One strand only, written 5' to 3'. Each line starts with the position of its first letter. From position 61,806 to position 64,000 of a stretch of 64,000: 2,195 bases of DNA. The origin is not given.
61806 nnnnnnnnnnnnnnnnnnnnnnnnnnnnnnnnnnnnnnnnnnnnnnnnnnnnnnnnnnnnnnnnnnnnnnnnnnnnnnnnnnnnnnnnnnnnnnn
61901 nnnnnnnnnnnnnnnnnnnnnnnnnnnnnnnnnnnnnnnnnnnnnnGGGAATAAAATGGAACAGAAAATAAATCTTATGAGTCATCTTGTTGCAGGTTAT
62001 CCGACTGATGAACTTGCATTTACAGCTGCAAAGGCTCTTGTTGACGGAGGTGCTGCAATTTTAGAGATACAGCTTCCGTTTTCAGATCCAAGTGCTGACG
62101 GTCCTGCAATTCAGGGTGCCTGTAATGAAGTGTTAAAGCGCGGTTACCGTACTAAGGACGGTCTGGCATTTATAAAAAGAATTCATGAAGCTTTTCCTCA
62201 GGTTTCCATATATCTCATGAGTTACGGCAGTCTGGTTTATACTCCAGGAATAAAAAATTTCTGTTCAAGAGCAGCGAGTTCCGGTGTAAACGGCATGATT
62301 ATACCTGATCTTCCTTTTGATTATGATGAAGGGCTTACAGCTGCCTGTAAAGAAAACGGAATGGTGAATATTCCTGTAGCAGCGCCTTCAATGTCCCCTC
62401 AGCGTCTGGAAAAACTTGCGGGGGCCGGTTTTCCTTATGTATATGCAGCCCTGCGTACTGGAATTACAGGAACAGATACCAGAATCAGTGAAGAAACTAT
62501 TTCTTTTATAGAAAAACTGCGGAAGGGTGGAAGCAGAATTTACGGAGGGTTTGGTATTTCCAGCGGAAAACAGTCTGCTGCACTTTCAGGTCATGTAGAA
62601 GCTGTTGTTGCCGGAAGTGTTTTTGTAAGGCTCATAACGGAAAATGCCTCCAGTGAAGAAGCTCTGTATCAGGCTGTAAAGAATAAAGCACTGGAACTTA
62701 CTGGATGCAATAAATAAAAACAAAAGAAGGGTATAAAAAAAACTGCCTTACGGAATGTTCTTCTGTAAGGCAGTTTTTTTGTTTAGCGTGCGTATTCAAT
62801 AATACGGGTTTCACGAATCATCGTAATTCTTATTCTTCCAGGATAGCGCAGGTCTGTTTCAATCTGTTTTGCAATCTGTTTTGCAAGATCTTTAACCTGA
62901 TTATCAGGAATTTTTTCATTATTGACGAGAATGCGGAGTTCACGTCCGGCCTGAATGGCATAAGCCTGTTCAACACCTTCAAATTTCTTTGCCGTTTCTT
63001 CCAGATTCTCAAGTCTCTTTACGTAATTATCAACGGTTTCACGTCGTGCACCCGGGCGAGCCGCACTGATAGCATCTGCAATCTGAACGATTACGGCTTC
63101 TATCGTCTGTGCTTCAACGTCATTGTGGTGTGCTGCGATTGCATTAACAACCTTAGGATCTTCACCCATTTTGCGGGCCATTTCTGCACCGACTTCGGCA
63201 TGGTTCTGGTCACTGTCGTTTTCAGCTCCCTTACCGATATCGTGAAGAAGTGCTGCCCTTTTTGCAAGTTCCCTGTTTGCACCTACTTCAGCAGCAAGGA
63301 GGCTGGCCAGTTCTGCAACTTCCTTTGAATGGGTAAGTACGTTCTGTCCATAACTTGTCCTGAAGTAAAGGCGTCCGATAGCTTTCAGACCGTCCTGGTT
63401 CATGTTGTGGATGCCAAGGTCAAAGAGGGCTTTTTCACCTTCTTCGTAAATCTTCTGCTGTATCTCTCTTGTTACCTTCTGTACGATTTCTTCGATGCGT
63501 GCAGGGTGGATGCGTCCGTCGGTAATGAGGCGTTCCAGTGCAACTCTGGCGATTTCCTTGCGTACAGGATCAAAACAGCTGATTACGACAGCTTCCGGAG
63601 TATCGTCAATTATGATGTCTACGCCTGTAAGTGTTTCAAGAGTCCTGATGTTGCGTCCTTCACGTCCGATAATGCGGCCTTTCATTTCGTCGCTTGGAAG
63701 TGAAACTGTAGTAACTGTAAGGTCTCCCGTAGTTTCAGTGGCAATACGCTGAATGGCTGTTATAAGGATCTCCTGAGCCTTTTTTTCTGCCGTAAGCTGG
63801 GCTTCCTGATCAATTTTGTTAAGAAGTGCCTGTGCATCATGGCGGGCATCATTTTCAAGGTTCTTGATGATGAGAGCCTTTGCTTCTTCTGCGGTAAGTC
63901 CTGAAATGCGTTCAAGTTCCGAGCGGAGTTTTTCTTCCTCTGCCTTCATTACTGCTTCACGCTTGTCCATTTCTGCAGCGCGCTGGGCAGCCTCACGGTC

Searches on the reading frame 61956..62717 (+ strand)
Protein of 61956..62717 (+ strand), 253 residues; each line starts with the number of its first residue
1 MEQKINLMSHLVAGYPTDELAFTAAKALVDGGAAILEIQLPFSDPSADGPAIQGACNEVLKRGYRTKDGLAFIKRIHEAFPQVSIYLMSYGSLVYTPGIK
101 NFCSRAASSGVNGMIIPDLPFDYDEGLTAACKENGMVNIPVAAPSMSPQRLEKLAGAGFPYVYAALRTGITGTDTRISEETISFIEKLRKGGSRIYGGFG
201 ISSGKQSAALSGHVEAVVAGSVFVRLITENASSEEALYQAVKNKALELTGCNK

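Call 44: search_protein_families(library=pfam, proteins=[window:61956-62717:+], max_evalue=0.001)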
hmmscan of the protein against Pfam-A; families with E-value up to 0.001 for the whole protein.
window:61956-62717:+ (253 aa): 1 family
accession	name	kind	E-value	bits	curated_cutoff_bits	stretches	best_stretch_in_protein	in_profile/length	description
PF00290.26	Trp_syntA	-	2.3e-53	181.2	27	1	3-244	8-250/259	Tryptophan synthase alpha chain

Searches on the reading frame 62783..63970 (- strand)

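Call 44: search_protein_families(library=pfam, proteins=[window:62783-63970:-], max_evalue=0.001)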
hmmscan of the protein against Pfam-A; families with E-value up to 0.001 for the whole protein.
window:62783-63970:- (395 aa): 4 families
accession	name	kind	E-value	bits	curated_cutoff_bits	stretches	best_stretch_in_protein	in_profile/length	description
PF01966.28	HD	-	6e-25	88.2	22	1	211-303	1-115/116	HD domain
PF12072.13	RNase_Y_N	-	3.4e-16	59.7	32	1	3-79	124-200/201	RNase Y N-terminal region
PF00013.35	KH_1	-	8.3e-09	35.5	21.5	1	87-145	2-64/66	KH domain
PF08668.18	HDOD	-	3.1e-05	24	22.9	0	211-247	95-132/196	HDOD domain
